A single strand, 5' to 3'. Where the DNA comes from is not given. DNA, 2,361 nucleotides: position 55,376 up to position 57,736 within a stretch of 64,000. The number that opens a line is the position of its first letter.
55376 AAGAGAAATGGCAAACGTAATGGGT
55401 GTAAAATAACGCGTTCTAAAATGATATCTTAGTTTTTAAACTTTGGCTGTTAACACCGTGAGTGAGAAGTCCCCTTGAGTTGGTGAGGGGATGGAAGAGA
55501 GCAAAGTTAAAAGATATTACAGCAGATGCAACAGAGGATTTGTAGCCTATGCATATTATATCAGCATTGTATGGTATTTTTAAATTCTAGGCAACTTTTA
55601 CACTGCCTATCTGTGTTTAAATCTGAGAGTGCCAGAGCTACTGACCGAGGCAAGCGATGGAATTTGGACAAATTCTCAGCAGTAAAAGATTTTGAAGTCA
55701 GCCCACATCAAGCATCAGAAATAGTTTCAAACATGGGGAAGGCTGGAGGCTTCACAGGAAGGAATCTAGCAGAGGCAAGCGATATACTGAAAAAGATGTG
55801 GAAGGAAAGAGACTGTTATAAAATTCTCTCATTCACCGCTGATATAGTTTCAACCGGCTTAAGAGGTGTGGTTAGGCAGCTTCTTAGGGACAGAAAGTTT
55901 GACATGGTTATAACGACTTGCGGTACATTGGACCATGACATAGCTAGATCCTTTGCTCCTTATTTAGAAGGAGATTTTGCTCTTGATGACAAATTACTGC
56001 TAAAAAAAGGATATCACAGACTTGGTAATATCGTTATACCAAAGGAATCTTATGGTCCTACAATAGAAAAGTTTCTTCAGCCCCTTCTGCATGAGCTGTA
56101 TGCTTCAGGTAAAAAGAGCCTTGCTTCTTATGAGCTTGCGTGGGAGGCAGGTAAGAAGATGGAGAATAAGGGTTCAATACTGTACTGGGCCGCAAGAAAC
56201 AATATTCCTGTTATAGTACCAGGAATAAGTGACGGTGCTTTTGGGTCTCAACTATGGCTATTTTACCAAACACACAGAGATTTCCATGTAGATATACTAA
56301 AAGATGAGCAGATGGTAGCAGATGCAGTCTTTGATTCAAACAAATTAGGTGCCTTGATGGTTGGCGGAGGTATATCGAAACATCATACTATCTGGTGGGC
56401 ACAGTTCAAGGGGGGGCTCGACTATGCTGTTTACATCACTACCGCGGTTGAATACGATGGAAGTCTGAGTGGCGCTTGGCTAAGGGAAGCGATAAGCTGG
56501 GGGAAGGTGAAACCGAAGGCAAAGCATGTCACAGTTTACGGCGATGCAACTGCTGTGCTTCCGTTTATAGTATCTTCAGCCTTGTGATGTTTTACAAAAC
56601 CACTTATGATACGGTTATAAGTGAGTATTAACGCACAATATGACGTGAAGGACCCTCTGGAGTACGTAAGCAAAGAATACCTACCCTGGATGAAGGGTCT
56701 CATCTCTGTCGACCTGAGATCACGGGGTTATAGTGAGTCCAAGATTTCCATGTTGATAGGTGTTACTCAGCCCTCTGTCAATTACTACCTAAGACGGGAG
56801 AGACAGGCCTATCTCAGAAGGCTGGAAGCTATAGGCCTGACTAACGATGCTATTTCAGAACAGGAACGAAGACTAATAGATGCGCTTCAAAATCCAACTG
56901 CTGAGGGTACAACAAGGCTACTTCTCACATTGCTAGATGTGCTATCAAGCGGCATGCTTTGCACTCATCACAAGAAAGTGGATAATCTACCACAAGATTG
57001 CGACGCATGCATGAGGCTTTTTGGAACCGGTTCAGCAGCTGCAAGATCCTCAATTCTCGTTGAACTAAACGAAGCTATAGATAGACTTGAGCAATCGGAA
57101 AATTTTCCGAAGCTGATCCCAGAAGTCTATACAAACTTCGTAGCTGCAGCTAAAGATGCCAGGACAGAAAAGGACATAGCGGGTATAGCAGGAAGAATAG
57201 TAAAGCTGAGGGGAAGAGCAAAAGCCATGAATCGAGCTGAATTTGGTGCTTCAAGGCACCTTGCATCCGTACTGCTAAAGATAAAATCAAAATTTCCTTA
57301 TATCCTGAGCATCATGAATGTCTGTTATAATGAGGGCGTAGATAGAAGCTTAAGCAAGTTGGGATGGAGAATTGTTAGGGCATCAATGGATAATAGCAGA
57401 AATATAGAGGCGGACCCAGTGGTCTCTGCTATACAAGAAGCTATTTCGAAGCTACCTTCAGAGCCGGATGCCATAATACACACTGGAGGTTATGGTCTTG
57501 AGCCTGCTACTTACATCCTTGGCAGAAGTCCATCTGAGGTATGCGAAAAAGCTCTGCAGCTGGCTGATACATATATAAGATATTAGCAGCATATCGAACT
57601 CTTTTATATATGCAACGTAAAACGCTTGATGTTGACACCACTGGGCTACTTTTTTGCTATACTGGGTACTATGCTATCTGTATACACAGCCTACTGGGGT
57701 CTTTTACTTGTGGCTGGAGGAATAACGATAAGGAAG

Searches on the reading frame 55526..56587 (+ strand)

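Call 26: search_protein_families(library=pfam, proteins=[window:55526-56587:+], max_evalue=0.001)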
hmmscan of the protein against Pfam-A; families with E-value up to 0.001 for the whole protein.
window:55526-56587:+ (353 aa): 1 family
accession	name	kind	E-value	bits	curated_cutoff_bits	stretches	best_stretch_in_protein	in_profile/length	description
PF01916.23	DS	-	1.6e-106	356.3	27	1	65-351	1-287/288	Deoxyhypusine synthase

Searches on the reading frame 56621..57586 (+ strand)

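Call 26: search_protein_families(library=pfam, proteins=[window:56621-57586:+], max_evalue=0.001)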
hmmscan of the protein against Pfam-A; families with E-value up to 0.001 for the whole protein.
window:56621-57586:+ (321 aa): 1 family
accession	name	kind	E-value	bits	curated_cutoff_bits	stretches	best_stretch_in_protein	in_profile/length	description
PF10120.14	ThiN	-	7.8e-47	159.5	25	1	148-312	1-164/165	Thiamine-phosphate synthase ThiN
